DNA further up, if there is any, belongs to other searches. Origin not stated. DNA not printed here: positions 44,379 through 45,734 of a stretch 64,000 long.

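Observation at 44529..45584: Clear GDP-mannose 3,5-epimerase (GME) homolog, implying L-hexose (GDP-L-galactose / GDP-L-gulose) use in the glycan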

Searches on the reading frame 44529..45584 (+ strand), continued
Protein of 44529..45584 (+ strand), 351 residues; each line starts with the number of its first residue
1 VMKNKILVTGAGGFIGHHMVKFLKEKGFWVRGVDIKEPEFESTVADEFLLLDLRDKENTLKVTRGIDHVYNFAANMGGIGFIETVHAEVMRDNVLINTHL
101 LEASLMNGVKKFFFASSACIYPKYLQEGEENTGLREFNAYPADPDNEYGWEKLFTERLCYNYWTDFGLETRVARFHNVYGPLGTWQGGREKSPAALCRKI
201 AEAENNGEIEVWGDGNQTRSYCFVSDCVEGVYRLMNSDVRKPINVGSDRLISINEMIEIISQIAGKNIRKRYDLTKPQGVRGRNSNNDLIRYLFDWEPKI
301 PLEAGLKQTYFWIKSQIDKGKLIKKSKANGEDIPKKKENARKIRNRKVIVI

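Call 11: find_homologous_proteins(query=window:44529-45584:+, max_evalue=1e-20)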
Query window:44529-45584:+ (351 aa): 8000 proteins with E <= 1e-20 among 8000 candidates; the best 120 are listed.
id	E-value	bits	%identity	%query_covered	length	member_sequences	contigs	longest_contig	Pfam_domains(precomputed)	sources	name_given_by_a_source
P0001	5.2e-235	797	97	100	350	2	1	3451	PF16363.12,PF02719.22,PF05368.20,PF01073.26,PF07993.19,PF13460.13,PF01370.28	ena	-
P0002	3.5e-205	699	84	99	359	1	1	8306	PF16363.12,PF02719.22,PF05368.20,PF01073.26,PF07993.19,PF01370.28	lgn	-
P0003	2.2e-201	686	83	99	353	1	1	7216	PF16363.12,PF02719.22,PF05368.20,PF01073.26,PF07993.19,PF01370.28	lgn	-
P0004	4.6e-200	682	82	99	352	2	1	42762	PF16363.12,PF02719.22,PF01073.26,PF07993.19,PF01370.28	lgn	-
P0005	3.9e-187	640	77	100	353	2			PF16363.12,PF02719.22,PF01073.26,PF07993.19,PF01370.28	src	-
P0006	1.8e-169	581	75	91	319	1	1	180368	PF16363.12,PF02719.22,PF01073.26,PF07993.19,PF01370.28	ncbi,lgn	-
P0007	9.0e-169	579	75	91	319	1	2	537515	PF16363.12,PF01073.26,PF07993.19,PF01370.28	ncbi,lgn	-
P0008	1.2e-168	579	73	92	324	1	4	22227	PF16363.12,PF02719.22,PF05368.20,PF01073.26,PF07993.19,PF13460.13,PF01370.28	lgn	-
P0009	4.2e-168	577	76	90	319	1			PF16363.12,PF02719.22,PF01073.26,PF07993.19,PF01370.28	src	-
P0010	1.9e-167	575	72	93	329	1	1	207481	PF16363.12,PF02719.22,PF05368.20,PF01073.26,PF07993.19,PF01370.28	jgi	jgi:nucleoside-diphosphate-sugar epimerase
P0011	2.5e-167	574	74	92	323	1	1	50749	PF16363.12,PF01073.26,PF01370.28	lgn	-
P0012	1.1e-166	572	72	92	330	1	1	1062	PF16363.12,PF02719.22,PF05368.20,PF01073.26,PF07993.19,PF13460.13,PF01370.28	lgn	-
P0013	4.7e-166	570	74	92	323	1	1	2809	PF16363.12,PF01073.26,PF01370.28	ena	-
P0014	2.0e-165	568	73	92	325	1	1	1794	PF16363.12,PF02719.22,PF01073.26,PF07993.19,PF01370.28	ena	-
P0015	2.6e-165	568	75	90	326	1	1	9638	PF16363.12,PF02719.22,PF01073.26,PF07993.19,PF13460.13,PF01370.28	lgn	-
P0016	2.9e-165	568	73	91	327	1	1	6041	PF04321.24,PF16363.12,PF02719.22,PF05368.20,PF01073.26,PF07993.19,PF13460.13,PF01370.28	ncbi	-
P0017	1.0e-164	566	72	92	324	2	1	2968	PF04321.24,PF16363.12,PF02719.22,PF05368.20,PF01073.26,PF07993.19,PF13460.13,PF01370.28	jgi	-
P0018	3.0e-164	564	72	91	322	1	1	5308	PF16363.12,PF02719.22,PF05368.20,PF01073.26,PF07993.19,PF01370.28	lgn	-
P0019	1.7e-163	562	72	92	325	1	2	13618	PF16363.12,PF02719.22,PF05368.20,PF01073.26,PF07993.19,PF01370.28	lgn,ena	-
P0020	9.2e-163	559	72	91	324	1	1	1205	PF16363.12,PF05368.20,PF01073.26,PF07993.19,PF13460.13,PF01370.28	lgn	-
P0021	1.9e-162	558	72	91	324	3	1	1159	PF16363.12,PF05368.20,PF01073.26,PF07993.19,PF13460.13,PF01370.28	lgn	-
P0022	2.2e-162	558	72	91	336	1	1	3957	PF16363.12,PF01073.26,PF07993.19,PF01370.28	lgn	-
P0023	7.5e-162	556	71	90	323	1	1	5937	PF04321.24,PF16363.12,PF02719.22,PF05368.20,PF01073.26,PF07993.19,PF13460.13,PF01370.28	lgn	-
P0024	7.7e-162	556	72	91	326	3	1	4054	PF16363.12,PF02719.22,PF01073.26,PF07993.19,PF01370.28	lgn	-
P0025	7.9e-162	556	72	91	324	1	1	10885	PF16363.12,PF02719.22,PF05368.20,PF01073.26,PF07993.19,PF13460.13,PF01370.28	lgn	-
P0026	1.1e-161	556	72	90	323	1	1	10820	PF16363.12,PF02719.22,PF05368.20,PF01073.26,PF07993.19,PF13460.13,PF01370.28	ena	-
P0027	1.3e-161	556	73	91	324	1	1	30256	PF16363.12,PF02719.22,PF05368.20,PF01073.26,PF07993.19,PF13460.13,PF01370.28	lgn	-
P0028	1.6e-161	555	73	89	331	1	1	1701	PF16363.12,PF02719.22,PF01073.26,PF07993.19,PF01370.28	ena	-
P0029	2.0e-161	555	71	92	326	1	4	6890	PF04321.24,PF16363.12,PF02719.22,PF05368.20,PF01073.26,PF07993.19,PF13460.13,PF01370.28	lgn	-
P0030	2.2e-161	555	72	91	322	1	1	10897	PF16363.12,PF02719.22,PF01073.26,PF07993.19,PF01370.28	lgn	-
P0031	4.4e-161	554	71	91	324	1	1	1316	PF16363.12,PF05368.20,PF01073.26,PF07993.19,PF13460.13,PF01370.28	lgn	-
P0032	8.4e-161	553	73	91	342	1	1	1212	PF16363.12,PF02719.22,PF05368.20,PF01073.26,PF07993.19,PF13460.13,PF01370.28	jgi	jgi:GDP-D-mannose 3',5'-epimerase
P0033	9.0e-161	553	74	91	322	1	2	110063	PF16363.12,PF02719.22,PF01073.26,PF07993.19,PF01370.28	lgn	-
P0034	1.0e-160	553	71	91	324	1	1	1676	PF16363.12,PF05368.20,PF01073.26,PF07993.19,PF13460.13,PF01370.28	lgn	-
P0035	1.0e-160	553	71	92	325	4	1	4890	PF16363.12,PF02719.22,PF05368.20,PF01073.26,PF07993.19,PF13460.13,PF01370.28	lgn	-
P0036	1.1e-160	553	72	91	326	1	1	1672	PF16363.12,PF02719.22,PF05368.20,PF01073.26,PF07993.19,PF13460.13,PF01370.28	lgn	-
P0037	1.3e-160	552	72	91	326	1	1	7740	PF04321.24,PF16363.12,PF02719.22,PF05368.20,PF01073.26,PF07993.19,PF13460.13,PF01370.28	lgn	-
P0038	1.9e-160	552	72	91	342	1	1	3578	PF16363.12,PF02719.22,PF01073.26,PF07993.19,PF13460.13,PF01370.28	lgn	-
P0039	2.7e-160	551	73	90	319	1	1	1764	PF16363.12,PF02719.22,PF05368.20,PF01073.26,PF07993.19,PF13460.13,PF01370.28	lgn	-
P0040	6.8e-160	550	70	92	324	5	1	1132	PF16363.12,PF01073.26,PF07993.19,PF01370.28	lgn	-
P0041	7.9e-160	550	70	92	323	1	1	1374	PF16363.12,PF02719.22,PF01073.26,PF07993.19,PF01370.28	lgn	-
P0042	1.1e-159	549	69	94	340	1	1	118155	PF16363.12,PF02719.22,PF05368.20,PF01073.26,PF07993.19,PF01370.28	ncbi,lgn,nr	ncbi:NAD-dependent epimerase/dehydratase family protein [Candidatus Roizmanbacteria bacterium]|nr:NA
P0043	1.3e-159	549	70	93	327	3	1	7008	PF16363.12,PF02719.22,PF05368.20,PF01073.26,PF07993.19,PF13460.13,PF01370.28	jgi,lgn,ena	-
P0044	2.2e-159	548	71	92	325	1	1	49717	PF16363.12,PF01073.26,PF07993.19,PF13460.13,PF01370.28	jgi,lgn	-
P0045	6.3e-159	547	72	92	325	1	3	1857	PF16363.12,PF02719.22,PF01073.26,PF07993.19,PF01370.28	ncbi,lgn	-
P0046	7.8e-159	546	71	91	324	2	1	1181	PF16363.12,PF05368.20,PF01073.26,PF07993.19,PF13460.13,PF01370.28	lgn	-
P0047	9.1e-159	546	68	93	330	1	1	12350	PF16363.12,PF01073.26,PF07993.19,PF01370.28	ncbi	-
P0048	9.3e-159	546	70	92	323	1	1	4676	PF04321.24,PF16363.12,PF02719.22,PF05368.20,PF01073.26,PF07993.19,PF13460.13,PF01370.28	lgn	-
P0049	1.4e-158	546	71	90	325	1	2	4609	PF16363.12,PF02719.22,PF05368.20,PF01073.26,PF07993.19,PF01370.28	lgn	-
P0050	1.9e-158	545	73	90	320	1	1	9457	PF16363.12,PF02719.22,PF05368.20,PF01073.26,PF07993.19,PF13460.13,PF01370.28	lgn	-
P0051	2.9e-158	545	69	90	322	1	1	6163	PF16363.12,PF02719.22,PF05368.20,PF01073.26,PF07993.19,PF13460.13,PF01370.28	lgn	-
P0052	4.0e-158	544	70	92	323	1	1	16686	PF16363.12,PF05368.20,PF01073.26,PF07993.19,PF13460.13,PF01370.28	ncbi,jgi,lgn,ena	-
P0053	9.8e-158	543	73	89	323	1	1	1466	PF16363.12,PF02719.22,PF01073.26,PF07993.19,PF13460.13,PF01370.28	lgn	-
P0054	2.5e-157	542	69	92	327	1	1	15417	PF16363.12,PF02719.22,PF05368.20,PF01073.26,PF07993.19,PF13460.13,PF01370.28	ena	-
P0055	3.6e-157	541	71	93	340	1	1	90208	PF16363.12,PF02719.22,PF01073.26,PF07993.19,PF01370.28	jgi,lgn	jgi:nucleoside-diphosphate-sugar epimerase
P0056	3.7e-157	541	70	90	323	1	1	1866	PF16363.12,PF02719.22,PF05368.20,PF01073.26,PF07993.19,PF13460.13,PF01370.28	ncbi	-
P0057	3.9e-157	541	68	92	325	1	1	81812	PF16363.12,PF02719.22,PF05368.20,PF01073.26,PF07993.19,PF13460.13,PF01370.28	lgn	-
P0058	4.8e-157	541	69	91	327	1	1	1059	PF16363.12,PF02719.22,PF05368.20,PF01073.26,PF01370.28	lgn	-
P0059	5.0e-157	541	71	91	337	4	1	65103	PF16363.12,PF02719.22,PF01073.26,PF07993.19,PF13460.13,PF01370.28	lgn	-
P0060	5.3e-157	540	68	91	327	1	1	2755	PF04321.24,PF16363.12,PF02719.22,PF05368.20,PF01073.26,PF01370.28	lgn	-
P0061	5.4e-157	540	70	91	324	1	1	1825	PF16363.12,PF01073.26,PF07993.19,PF01370.28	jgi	-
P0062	6.0e-157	540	70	91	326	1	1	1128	PF16363.12,PF02719.22,PF05368.20,PF01073.26,PF07993.19,PF01370.28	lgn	-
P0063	8.3e-157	540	72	90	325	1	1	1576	PF16363.12,PF02719.22,PF01073.26,PF07993.19,PF01370.28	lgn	-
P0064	9.1e-157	540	69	91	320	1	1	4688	PF16363.12,PF02719.22,PF01073.26,PF07993.19,PF13460.13,PF01370.28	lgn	-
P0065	9.7e-157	540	68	93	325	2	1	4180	PF04321.24,PF16363.12,PF02719.22,PF05368.20,PF01073.26,PF07993.19,PF13460.13,PF01370.28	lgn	-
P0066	1.1e-156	539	68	91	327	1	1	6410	PF04321.24,PF16363.12,PF02719.22,PF05368.20,PF01073.26,PF01370.28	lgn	-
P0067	1.1e-156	539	71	90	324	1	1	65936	PF16363.12,PF01073.26,PF07993.19,PF01370.28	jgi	jgi:GDP-D-mannose 3',5'-epimerase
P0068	1.2e-156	539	71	90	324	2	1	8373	PF16363.12,PF01073.26,PF07993.19,PF01370.28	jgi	-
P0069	1.8e-156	539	71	91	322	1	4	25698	PF16363.12,PF02719.22,PF05368.20,PF01073.26,PF07993.19,PF13460.13,PF01370.28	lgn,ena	-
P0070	1.9e-156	539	71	90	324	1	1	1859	PF16363.12,PF01073.26,PF07993.19,PF01370.28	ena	-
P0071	2.2e-156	538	68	91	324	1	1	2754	PF04321.24,PF16363.12,PF02719.22,PF05368.20,PF01073.26,PF07993.19,PF13460.13,PF01370.28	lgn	-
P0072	2.6e-156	538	70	91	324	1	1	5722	PF16363.12,PF01073.26,PF07993.19,PF01370.28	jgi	jgi:GDP-D-mannose 3',5'-epimerase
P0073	3.5e-156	538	69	93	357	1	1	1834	PF16363.12,PF02719.22,PF05368.20,PF01073.26,PF07993.19,PF13460.13,PF01370.28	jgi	-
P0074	3.9e-156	538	71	90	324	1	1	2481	PF16363.12,PF01073.26,PF07993.19,PF01370.28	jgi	jgi:GDP-D-mannose 3',5'-epimerase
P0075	6.8e-156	537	70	92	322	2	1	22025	PF04321.24,PF16363.12,PF02719.22,PF05368.20,PF01073.26,PF07993.19,PF01370.28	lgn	-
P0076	6.9e-156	537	70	91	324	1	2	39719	PF16363.12,PF01073.26,PF07993.19,PF01370.28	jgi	jgi:nucleoside-diphosphate-sugar epimerase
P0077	8.1e-156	537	68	90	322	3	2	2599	PF04321.24,PF16363.12,PF02719.22,PF05368.20,PF01073.26,PF07993.19,PF13460.13,PF01370.28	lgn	-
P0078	8.5e-156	537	69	91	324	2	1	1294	PF16363.12,PF02719.22,PF05368.20,PF01073.26,PF07993.19,PF13460.13,PF01370.28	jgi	jgi:nucleoside-diphosphate-sugar epimerase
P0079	1.9e-155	535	71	90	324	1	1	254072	PF16363.12,PF01073.26,PF07993.19,PF01370.28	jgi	jgi:GDP-D-mannose 3', 5'-epimerase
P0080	2.6e-155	535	71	90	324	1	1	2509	PF16363.12,PF01073.26,PF07993.19,PF01370.28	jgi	jgi:nucleoside-diphosphate-sugar epimerase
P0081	2.7e-155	535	71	90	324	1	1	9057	PF16363.12,PF01073.26,PF07993.19,PF01370.28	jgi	jgi:GDP-D-mannose 3',5'-epimerase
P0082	2.7e-155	535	72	90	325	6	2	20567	PF16363.12,PF02719.22,PF01073.26,PF07993.19,PF01370.28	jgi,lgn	jgi:nucleoside-diphosphate-sugar epimerase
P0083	3.8e-155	534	68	91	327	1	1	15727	PF04321.24,PF16363.12,PF02719.22,PF05368.20,PF01073.26,PF07993.19,PF01370.28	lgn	-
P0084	4.2e-155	534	69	91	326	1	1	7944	PF16363.12,PF02719.22,PF05368.20,PF01073.26,PF07993.19,PF13460.13,PF01370.28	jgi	-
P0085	4.3e-155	534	70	91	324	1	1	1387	PF16363.12,PF01073.26,PF07993.19,PF01370.28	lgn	-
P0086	5.5e-155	534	72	90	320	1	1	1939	PF16363.12,PF02719.22,PF01073.26,PF07993.19,PF01370.28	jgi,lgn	jgi:nucleoside-diphosphate-sugar epimerase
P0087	5.5e-155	534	71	90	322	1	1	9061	PF16363.12,PF02719.22,PF01073.26,PF07993.19,PF01370.28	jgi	jgi:GDP-D-mannose 3', 5'-epimerase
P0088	1.1e-154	533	71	90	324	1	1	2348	PF16363.12,PF01073.26,PF07993.19,PF01370.28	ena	-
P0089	1.1e-154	533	70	91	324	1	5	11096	PF16363.12,PF01073.26,PF07993.19,PF01370.28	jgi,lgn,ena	-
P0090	1.3e-154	533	70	91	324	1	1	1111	PF16363.12,PF05368.20,PF01073.26,PF07993.19,PF13460.13,PF01370.28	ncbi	-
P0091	1.4e-154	533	70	91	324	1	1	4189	PF16363.12,PF01073.26,PF07993.19,PF01370.28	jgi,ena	-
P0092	1.7e-154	532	71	89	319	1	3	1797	PF16363.12,PF01073.26,PF07993.19,PF01370.28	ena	-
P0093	2.1e-154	532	68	93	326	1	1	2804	PF16363.12,PF02719.22,PF05368.20,PF01073.26,PF07993.19,PF13460.13,PF01370.28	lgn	-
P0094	2.3e-154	532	69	91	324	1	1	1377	PF16363.12,PF01073.26,PF07993.19,PF01370.28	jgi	jgi:nucleoside-diphosphate-sugar epimerase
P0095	2.6e-154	532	68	89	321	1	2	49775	PF16363.12,PF02719.22,PF05368.20,PF01073.26,PF07993.19,PF01370.28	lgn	-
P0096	3.3e-154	531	71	89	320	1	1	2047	PF04321.24,PF16363.12,PF02719.22,PF05368.20,PF01073.26,PF07993.19,PF13460.13,PF01370.28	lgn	-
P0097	3.8e-154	531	67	91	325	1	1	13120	PF16363.12,PF02719.22,PF05368.20,PF01073.26,PF07993.19,PF13460.13,PF01370.28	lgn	-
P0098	4.9e-154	531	71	90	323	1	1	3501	PF16363.12,PF02719.22,PF01073.26,PF07993.19,PF01370.28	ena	-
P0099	5.2e-154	531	71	89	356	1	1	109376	PF16363.12,PF02719.22,PF05368.20,PF01073.26,PF07993.19,PF13460.13,PF01370.28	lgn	-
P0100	5.3e-154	531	71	89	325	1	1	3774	PF16363.12,PF02719.22,PF01073.26,PF07993.19,PF01370.28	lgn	-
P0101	6.7e-154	530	69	90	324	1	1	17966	PF16363.12,PF01073.26,PF07993.19,PF13460.13,PF01370.28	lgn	-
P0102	6.8e-154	530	69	91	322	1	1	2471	PF16363.12,PF01073.26,PF07993.19,PF13460.13,PF01370.28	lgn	-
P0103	7.4e-154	530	69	90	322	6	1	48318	PF16363.12,PF02719.22,PF05368.20,PF01073.26,PF07993.19,PF13460.13,PF01370.28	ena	-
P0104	8.9e-154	530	72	87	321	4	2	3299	PF16363.12,PF02719.22,PF01073.26,PF07993.19,PF01370.28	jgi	-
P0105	9.5e-154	530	68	91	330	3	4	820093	PF16363.12,PF05368.20,PF01073.26,PF01370.28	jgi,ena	-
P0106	1.1e-153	530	67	93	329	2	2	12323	PF16363.12,PF01073.26,PF07993.19,PF13460.13,PF01370.28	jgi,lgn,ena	-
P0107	1.7e-153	529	66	92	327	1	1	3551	PF16363.12,PF02719.22,PF05368.20,PF01073.26,PF01370.28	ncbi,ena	-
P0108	1.8e-153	529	68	91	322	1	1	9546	PF16363.12,PF02719.22,PF05368.20,PF01073.26,PF01370.28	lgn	-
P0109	2.0e-153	529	69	91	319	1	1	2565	PF16363.12,PF02719.22,PF01073.26,PF07993.19,PF01370.28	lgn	-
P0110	3.3e-153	528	70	91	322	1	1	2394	PF16363.12,PF02719.22,PF05368.20,PF01073.26,PF07993.19,PF13460.13,PF01370.28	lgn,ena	-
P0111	4.7e-153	527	68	91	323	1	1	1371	PF16363.12,PF02719.22,PF05368.20,PF01073.26,PF07993.19,PF13460.13,PF01370.28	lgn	-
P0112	1.1e-152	526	68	89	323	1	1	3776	PF16363.12,PF05368.20,PF01073.26,PF07993.19,PF01370.28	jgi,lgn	jgi:nucleoside-diphosphate-sugar epimerase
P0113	1.2e-152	526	66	91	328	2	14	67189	PF16363.12,PF01073.26,PF01370.28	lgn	-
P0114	1.9e-152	525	68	91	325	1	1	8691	PF04321.24,PF16363.12,PF01073.26,PF07993.19,PF01370.28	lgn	-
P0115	2.0e-152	525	69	90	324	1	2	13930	PF16363.12,PF01073.26,PF07993.19,PF01370.28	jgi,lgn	jgi:nucleoside-diphosphate-sugar epimerase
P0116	6.9e-152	524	67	89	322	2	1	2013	PF04321.24,PF16363.12,PF02719.22,PF01073.26,PF07993.19,PF01370.28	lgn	-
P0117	7.0e-152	524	68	89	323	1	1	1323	PF16363.12,PF05368.20,PF01073.26,PF07993.19,PF13460.13,PF01370.28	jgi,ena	-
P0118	1.7e-151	522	67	91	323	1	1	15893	PF16363.12,PF05368.20,PF01073.26,PF07993.19,PF13460.13,PF01370.28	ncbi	-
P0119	1.7e-151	522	69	90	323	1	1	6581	PF16363.12,PF01073.26,PF07993.19,PF13460.13,PF01370.28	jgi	jgi:nucleoside-diphosphate-sugar epimerase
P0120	2.7e-151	522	66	91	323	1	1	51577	PF16363.12,PF02719.22,PF05368.20,PF01073.26,PF07993.19,PF13460.13,PF01370.28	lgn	-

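Call 16: find_encoding_contigs(protein=P0004, flank=10000, max_places=3)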
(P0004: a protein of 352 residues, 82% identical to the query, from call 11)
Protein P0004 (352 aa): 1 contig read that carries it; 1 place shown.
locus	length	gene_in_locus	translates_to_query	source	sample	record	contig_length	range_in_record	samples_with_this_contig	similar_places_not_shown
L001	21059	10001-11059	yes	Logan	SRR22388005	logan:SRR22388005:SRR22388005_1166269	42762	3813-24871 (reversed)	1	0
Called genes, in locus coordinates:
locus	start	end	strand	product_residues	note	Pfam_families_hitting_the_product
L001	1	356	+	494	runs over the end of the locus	PF02366:PMT, PF13231:PMT_2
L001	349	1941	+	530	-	PF02366:PMT, PF13231:PMT_2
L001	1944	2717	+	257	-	PF00535:Glycos_transf_2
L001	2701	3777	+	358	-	PF13439:Glyco_transf_4, PF00534:Glycos_transf_1, PF13692:Glyco_trans_1_4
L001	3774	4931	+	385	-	PF04188:Mannosyl_trans2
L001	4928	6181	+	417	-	PF01943:Polysacc_synt, PF13440:Polysacc_synt_3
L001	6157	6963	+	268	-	PF00535:Glycos_transf_2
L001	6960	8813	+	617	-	-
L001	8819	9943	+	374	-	PF13439:Glyco_transf_4, PF13579:Glyco_trans_4_4 (weak), PF20706:GT4-conflict, PF00534:Glycos_transf_1, PF13692:Glyco_trans_1_4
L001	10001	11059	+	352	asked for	PF01073:3Beta_HSD, PF01370:Epimerase, PF02719:Polysacc_synt_2 (weak), PF07993:NAD_binding_4 (faint), PF16363:GDP_Man_Dehyd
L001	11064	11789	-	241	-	PF00535:Glycos_transf_2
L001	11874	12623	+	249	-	-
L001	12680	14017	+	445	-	PF03446:NAD_binding_2 (faint), PF03721:UDPG_MGDP_dh_N, PF00984:UDPG_MGDP_dh, PF03720:UDPG_MGDP_dh_C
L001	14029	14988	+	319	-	PF00106:adh_short (weak), PF01073:3Beta_HSD, PF01370:Epimerase, PF02719:Polysacc_synt_2, PF04321:RmlD_sub_bind, PF05368:NmrA, PF16363:GDP_Man_Dehyd, PF13460:NAD_binding_10, +1 more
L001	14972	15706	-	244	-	PF00535:Glycos_transf_2, PF10111:Glyco_tranf_2_2 (weak)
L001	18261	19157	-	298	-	PF01073:3Beta_HSD, PF01370:Epimerase, PF04321:RmlD_sub_bind, PF16363:GDP_Man_Dehyd, PF02719:Polysacc_synt_2, PF07993:NAD_binding_4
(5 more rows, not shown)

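Call 18: find_related_loci(query=window:44532-45584:+, collection=genome_contigs, flank=10000)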
Query window:44532-45584:+ (350 aa) in genome_contigs; peptide patterns used: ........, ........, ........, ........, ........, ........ (x = any residue, [..] = any of these).
600 stretches matched a pattern (row limit reached: there are more); 511 encode a relative of the query (tblastn E <= 1e-3); the best 80 are kept; 80 distinct loci.
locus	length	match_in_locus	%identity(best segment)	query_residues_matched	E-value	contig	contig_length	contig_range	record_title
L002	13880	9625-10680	78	1-350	0e+0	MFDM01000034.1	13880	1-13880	MAG: Candidatus Daviesbacteria bacterium RIFCSPLOWO2_01_FULL_39_12 rifcsplowo2_01_scaffold_9823, whole genome shotgun se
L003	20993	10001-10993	69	1-331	2e-163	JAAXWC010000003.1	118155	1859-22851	MAG: Candidatus Roizmanbacteria bacterium isolate W9_Combined_metabat1_114 W9_Combined_metabat1_114_NODE_86, whole genom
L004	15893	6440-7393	67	4-321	1e-154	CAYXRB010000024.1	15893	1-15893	MAG TPA_asm: uncultured Pseudomonadales bacterium isolate SRP239243_co2_211 genome assembly, contig: NODE_6077_length_15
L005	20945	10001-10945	67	2-316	1e-151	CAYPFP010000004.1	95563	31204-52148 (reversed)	MAG TPA_asm: uncultured Planctomycetota bacterium isolate SRP257756_co1_239 genome assembly, contig: NODE_69_length_9556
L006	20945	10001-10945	67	4-318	2e-149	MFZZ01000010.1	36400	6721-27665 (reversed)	MAG: Candidatus Roizmanbacteria bacterium RIFCSPHIGHO2_12_FULL_38_13 rifcsphigho2_12_scaffold_1396, whole genome shotgun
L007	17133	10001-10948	67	1-316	7e-149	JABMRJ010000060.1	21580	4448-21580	MAG: Candidatus Omnitrophota bacterium isolate bin.182 k141_2177652, whole genome shotgun sequence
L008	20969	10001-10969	63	2-324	6e-148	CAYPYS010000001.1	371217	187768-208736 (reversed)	MAG TPA_asm: uncultured Planctomycetia bacterium isolate binchicken_co65_28 genome assembly, contig: NODE_8_length_37121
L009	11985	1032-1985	66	2-318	4e-146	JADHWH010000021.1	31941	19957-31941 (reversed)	MAG: Candidatus Omnitrophota bacterium isolate BS750m-G22 BS-750m-C1626, whole genome shotgun sequence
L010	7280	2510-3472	64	2-321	7e-146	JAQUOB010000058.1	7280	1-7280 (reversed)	MAG: Candidatus Margulisiibacteriota bacterium isolate STD1_191 NODE_33791_length_7280_cov_7.940864_Sandtown_D1, whole g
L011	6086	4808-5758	63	2-318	3e-145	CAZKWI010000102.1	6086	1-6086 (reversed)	MAG TPA_asm: uncultured Planctomycetia bacterium isolate SRP077602_co2_302 genome assembly, contig: NODE_19240_length_60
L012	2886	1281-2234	64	2-318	6e-151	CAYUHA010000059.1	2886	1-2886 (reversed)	MAG TPA_asm: uncultured Candidatus Saccharibacteria bacterium isolate binchicken_co256_74 genome assembly, contig: NODE_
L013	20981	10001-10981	61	1-327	1e-142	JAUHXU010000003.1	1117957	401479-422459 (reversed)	MAG: bacterium isolate 3_bin.21 NODE_5_length_1117957_cov_7.884871, whole genome shotgun sequence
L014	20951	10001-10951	64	2-318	8e-143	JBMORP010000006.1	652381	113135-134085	MAG: Patescibacteria group bacterium isolate Betzabe_MAG183 MAG183_6, whole genome shotgun sequence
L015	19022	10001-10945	63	2-316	3e-142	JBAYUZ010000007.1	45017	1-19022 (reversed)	MAG: Dehalococcoidia bacterium isolate SO_2016_LW3_48 scaffold01227_LW162_2016, whole genome shotgun sequence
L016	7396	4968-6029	57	2-350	3e-141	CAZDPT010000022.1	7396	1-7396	MAG TPA_asm: uncultured Candidatus Saccharibacteria bacterium isolate SRP141376_co1_90 genome assembly, contig: NODE_172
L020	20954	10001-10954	61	2-319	8e-140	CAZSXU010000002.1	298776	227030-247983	MAG TPA_asm: uncultured bacterium isolate binchicken_co334_235 genome assembly, contig: NODE_12_length_298776_cov_91.248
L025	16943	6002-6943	62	2-316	8e-137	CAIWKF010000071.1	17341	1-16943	MAG: Candidatus Staskawiczbacteria bacterium isolate Loclat_bin-05792 genome assembly, contig: bin-05792:071/137, whole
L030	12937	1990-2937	60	2-316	3e-134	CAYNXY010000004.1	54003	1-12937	MAG TPA_asm: uncultured Candidatus Saccharibacteria bacterium isolate SRP319275_co2_84 genome assembly, contig: NODE_246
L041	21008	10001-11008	55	1-336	3e-130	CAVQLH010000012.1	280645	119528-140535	MAG: uncultured Actinomycetes bacterium isolate MFD02840.bin.3.421 genome assembly, contig: contig_70843, whole genome s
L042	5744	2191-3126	61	4-316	3e-130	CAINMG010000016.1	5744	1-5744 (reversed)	MAG: Candidatus Staskawiczbacteria bacterium isolate Loclat_bin-05836 genome assembly, contig: bin-05836:016/159, whole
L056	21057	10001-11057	54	2-318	8e-112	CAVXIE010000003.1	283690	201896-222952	MAG: Candidatus Staskawiczbacteria bacterium isolate MFD03044.bin.2.105 genome assembly, contig: contig_49098, whole gen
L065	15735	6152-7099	49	4-321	1e-106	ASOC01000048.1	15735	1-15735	Candidatus Omnitrophus fodinae SCGC AAA011-A17 A11A17DRAFT_contig_47_0.48_C, whole genome shotgun sequence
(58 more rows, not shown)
